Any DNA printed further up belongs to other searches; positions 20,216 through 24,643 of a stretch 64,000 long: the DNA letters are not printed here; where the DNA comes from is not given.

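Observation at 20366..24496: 1376-codon compositionally mosaic ORF: GC-rich membrane-anchored repeat head fused to an AT-rich helical/TPR-like body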

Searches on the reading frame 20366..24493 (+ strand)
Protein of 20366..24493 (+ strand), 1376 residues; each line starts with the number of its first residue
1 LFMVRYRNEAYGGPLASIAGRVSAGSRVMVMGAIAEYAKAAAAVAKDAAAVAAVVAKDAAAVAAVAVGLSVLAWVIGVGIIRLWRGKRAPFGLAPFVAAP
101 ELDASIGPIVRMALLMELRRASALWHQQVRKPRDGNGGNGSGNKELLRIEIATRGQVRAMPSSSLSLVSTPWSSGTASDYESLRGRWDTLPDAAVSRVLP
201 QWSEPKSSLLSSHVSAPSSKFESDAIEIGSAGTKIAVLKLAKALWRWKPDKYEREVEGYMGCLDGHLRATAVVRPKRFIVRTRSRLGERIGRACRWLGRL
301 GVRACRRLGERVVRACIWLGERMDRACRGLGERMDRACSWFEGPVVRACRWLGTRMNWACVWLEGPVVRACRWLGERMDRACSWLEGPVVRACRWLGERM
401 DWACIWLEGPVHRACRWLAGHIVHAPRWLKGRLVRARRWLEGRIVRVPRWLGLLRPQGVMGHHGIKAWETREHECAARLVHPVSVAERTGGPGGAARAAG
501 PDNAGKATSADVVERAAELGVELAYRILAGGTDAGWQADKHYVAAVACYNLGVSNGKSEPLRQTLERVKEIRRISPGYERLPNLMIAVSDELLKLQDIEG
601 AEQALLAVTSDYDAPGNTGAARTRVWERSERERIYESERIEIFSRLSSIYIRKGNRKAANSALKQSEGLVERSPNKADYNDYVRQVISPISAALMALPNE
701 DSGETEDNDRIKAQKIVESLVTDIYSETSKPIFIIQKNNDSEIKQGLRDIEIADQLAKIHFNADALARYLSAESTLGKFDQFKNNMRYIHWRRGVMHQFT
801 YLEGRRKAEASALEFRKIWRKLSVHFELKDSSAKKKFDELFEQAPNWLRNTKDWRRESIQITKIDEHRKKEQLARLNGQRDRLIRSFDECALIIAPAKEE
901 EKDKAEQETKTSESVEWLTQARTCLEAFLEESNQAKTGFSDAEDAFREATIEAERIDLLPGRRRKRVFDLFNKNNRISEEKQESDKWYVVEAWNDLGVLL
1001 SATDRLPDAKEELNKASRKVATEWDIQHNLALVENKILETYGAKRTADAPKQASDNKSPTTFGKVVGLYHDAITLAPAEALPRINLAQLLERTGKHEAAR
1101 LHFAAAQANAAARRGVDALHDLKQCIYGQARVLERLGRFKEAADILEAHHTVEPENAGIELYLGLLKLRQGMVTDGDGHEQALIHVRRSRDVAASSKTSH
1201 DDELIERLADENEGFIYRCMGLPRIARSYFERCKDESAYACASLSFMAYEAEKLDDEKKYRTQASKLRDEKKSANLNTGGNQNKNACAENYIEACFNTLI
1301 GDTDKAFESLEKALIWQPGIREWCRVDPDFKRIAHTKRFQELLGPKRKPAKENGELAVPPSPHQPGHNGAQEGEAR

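Call 5: search_protein_families(library=pfam, proteins=[window:20366-24493:+], max_evalue=1)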
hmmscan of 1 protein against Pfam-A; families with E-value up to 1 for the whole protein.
window:20366-24493:+ (1376 aa): 11 families
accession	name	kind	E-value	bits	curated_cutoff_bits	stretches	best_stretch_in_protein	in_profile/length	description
PF13424.12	TPR_12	-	6.2e-07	30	30.1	1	1084-1147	7-69/77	Tetratricopeptide repeat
PF13181.12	TPR_8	-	1.3e-06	28.6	25.7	0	641-666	2-27/34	Tetratricopeptide repeat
PF07719.23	TPR_2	-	2.4e-06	27.6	27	0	991-1016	2-27/34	Tetratricopeptide repeat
PF14559.12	TPR_19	-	0.00026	21.7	25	1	1068-1111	13-56/68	Tetratricopeptide repeat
PF13431.12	TPR_17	-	0.004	17.8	24.4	0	1071-1100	4-33/34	Tetratricopeptide repeat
PF13428.12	TPR_14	-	0.0062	17.6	23.5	1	1129-1164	7-42/44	Tetratricopeptide repeat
PF07721.20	TPR_4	-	0.0096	16.9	27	0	1128-1148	6-26/26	Tetratricopeptide repeat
PF13176.12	TPR_7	-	0.01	16.3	27.9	0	1129-1149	5-27/36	Tetratricopeptide repeat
PF00515.34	TPR_1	-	0.032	14.5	27.8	0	990-1016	1-27/34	Tetratricopeptide repeat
PF13374.12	TPR_10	-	0.084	13.4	27.5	0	1085-1104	7-26/42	Tetratricopeptide repeat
PF11977.14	RNase_Zc3h12a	-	0.13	12.4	23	1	1179-1216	67-104/154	Zc3h12a-like Ribonuclease NYN domain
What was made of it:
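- On TPR repeat superfamily (Pfam clan): TPR_12 scores 30.0, just under its 30.1 cut-off (call 5).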

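Call 6: search_protein_families(library=ncbifam, proteins=[window:20366-24493:+], max_evalue=1)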
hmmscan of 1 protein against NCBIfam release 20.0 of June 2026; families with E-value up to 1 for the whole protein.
window:20366-24493:+ (1376 aa): 1 family
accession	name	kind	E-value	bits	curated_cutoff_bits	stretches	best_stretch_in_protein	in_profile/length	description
NF047558.1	TPR_END_plus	domain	6e-14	51.7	32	1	1292-1343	4-55/56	TPR end-of-group domain-containing protein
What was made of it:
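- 24239..24394 (+): TPR_END_plus domain (residues 1292-1343; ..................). NCBIfam NF047558, E 6e-14, 51.7 bits against a cut-off of 32 (call 6).
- On NCBIfam NF047558 TPR_END_plus: 51.7 bits against a cut-off of 32, residues 1292-1343, profile positions 4-55 of 56 (call 6).
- Closest known: Bacterial TPR proteins carrying the NCBIfam NF047558 'TPR_END_plus' end-of-array domain. Same: The match scores 51.7 bits against a cut-off of 32 (call 6).
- Checked: The C-terminal motif is the NCBIfam TPR_END_plus domain: residues 1292-1343, 51.7 bits against a cut-off of 32 (call 6).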

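Call 8: find_homologous_proteins(query=window:20366-24493:+)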
Query window:20366-24493:+ (1376 aa): 1 proteins with E <= 0.001 among 8000 candidates.
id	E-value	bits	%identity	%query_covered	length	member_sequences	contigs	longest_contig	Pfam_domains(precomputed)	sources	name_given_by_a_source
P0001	0.0e+0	2061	100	67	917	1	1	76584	PF14559.13,PF13424.13,PF13428.13,PF13181.13,PF07719.24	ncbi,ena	-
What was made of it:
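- Tried and rejected: A word-indexed search with the whole ORF found only the truncated self model (call 8).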

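Call 9: search_protein_families(library=padloc, proteins=[window:20366-24493:+], max_evalue=1)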
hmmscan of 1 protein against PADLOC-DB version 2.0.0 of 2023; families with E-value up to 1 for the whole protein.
window:20366-24493:+ (1376 aa): 0 families
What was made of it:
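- On Any catalogued anti-phage defence system (PADLOC-DB 2.0): No PADLOC families match at E up to 1 (call 9).
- PADLOC finds no known defence family (call 9).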

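Call 12: find_encoding_contigs(protein=P0001, flank=10000, max_places=6)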
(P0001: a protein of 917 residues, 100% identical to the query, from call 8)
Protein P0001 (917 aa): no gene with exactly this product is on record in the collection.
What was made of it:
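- Tried and rejected: An exact look-up of P0001's contig failed (call 12).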

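Call 17: find_related_loci(query=P0001, collection=genome_contigs, flank=10000)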
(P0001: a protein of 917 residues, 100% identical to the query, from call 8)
Query P0001 (917 aa) in genome_contigs; peptide patterns used: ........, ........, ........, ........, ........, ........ (x = any residue, [..] = any of these).
32 stretches matched a pattern, but none encodes a relative of the query by tblastn (E <= 1e-3).

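Call 26: search_dna_similar(query=P0001, collection=phages, mode=protein, max_rows=15, max_evalue=0.001)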
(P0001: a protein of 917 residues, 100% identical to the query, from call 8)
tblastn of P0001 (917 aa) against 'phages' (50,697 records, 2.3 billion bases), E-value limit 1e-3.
No match.

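Call 31: search_protein_representatives(protein=P0001)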
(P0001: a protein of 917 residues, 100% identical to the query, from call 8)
Query: 917 residues. Proteins with E-value up to 0.001 (for the whole library): 27; up to 1e-10: 3; up to 1e-30: 3. The best 27 are listed.
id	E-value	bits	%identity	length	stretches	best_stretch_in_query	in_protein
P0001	0.0e+00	2062.3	100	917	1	1-917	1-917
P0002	8.3e-89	315.1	39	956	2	523-892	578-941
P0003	2.7e-59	217.5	37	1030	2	469-890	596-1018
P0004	4.1e-06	41.6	40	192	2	811-884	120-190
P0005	5.2e-06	41.2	37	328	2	829-890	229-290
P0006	1.1e-05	40.1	41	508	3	827-871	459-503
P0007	1.7e-05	39.5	35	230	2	832-889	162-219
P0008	2.7e-05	38.8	37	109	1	793-885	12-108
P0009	3.2e-05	38.6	32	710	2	794-886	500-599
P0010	4.4e-05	38.1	38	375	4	835-885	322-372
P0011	4.6e-05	38.1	31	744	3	831-897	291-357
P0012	4.9e-05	38.0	31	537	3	828-911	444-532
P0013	9.3e-05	37.1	39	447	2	831-885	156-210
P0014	1.2e-04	36.7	42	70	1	830-891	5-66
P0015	1.5e-04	36.4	43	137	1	830-885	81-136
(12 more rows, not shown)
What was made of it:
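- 23501..24238 (+): C-terminal TPR block (residues ~1046-1291), the best-conserved part. Pfam TPR_12, TPR_19 and TPR_14 at residues 1068-1164 (call 5). phmmer best stretches to P0002 and P0003 fall here (call 31).
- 24239..24394 (+): This stretch alone accounts for the 24 weak phmmer hits (call 31).
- On New three-member family (window ORF, P0002, P0003): Body E 8e-89 and 3e-59 (call 31).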

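Call 34: find_encoding_contigs(protein=P0002, flank=10000, max_places=5)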
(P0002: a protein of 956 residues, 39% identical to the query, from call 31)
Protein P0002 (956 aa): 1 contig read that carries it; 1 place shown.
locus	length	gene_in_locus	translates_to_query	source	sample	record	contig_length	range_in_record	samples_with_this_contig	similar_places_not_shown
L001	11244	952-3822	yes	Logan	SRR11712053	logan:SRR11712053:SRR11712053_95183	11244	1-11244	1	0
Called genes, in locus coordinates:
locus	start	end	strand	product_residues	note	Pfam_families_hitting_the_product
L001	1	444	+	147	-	?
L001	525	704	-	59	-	-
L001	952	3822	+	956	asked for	PF13428:TPR_14 (faint), PF00515:TPR_1 (faint), PF07719:TPR_2 (faint), PF13414:TPR_11 (faint), PF13374:TPR_10 (faint), PF14559:TPR_19 (faint), PF13181:TPR_8 (faint), PF13424:TPR_12 (faint), +3 more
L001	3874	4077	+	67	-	PF13335:Mg_chelatase_C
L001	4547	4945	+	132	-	PF03852:Vsr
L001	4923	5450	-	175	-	-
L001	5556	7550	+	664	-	PF02518:HATPase_c (weak), PF13589:HATPase_c_3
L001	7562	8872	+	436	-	PF28273:PP_RS20740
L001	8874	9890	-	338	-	PF00145:DNA_methylase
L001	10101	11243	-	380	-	?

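Call 35: find_encoding_contigs(protein=P0003, flank=10000, max_places=5)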
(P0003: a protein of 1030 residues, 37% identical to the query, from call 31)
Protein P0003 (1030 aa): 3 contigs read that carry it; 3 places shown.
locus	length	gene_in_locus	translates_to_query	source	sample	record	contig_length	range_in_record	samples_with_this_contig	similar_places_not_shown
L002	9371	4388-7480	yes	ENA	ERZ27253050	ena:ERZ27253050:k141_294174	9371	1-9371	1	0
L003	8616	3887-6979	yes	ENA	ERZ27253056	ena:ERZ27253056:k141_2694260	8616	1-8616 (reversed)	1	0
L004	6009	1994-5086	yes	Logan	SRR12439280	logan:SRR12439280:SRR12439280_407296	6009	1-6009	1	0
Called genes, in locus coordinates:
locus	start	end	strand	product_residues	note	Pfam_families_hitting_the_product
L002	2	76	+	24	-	?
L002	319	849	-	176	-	-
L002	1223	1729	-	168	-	PF00011:HSP20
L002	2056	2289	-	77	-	-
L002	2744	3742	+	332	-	PF14200:RicinB_lectin_2 (weak), PF00652:Ricin_B_lectin, PF14200:RicinB_lectin_2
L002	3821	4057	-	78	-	-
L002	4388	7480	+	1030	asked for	-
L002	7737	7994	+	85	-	PF02604:PhdYeFM_antitox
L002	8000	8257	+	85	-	PF06769:YoeB_toxin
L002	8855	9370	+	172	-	?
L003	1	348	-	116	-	?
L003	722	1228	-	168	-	PF00011:HSP20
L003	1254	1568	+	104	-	-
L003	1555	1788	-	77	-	-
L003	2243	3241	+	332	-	PF14200:RicinB_lectin_2 (weak), PF00652:Ricin_B_lectin, PF14200:RicinB_lectin_2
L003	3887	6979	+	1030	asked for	-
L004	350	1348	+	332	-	PF14200:RicinB_lectin_2 (weak), PF00652:Ricin_B_lectin, PF14200:RicinB_lectin_2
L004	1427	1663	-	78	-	-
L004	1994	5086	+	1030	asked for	-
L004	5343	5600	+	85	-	PF02604:PhdYeFM_antitox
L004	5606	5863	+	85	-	PF06769:YoeB_toxin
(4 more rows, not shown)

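Call 39: find_related_loci(query=A1, collection=genome_contigs, flank=10000)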
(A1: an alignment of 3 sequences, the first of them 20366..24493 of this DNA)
Query A1 (1376 aa) in genome_contigs; peptide patterns used: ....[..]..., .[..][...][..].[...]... (x = any residue, [..] = any of these).
17 stretches matched a pattern, but none encodes a relative of the query by tblastn (E <= 1e-3).

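Call 40: find_related_loci(query=A1, collection=viral_contigs, flank=10000)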
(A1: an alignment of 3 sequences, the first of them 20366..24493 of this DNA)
Query A1 (1376 aa) in viral_contigs; peptide patterns used: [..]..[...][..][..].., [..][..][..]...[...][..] (x = any residue, [..] = any of these).
68 stretches matched a pattern, but none encodes a relative of the query by tblastn (E <= 1e-3).

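Call 41: find_related_loci(query=A1, collection=metagenome_contigs, flank=10000)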
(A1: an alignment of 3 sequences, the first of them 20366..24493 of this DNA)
Query A1 (1376 aa) in metagenome_contigs; peptide patterns used: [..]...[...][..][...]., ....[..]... (x = any residue, [..] = any of these).
85 stretches matched a pattern, but none encodes a relative of the query by tblastn (E <= 1e-3).
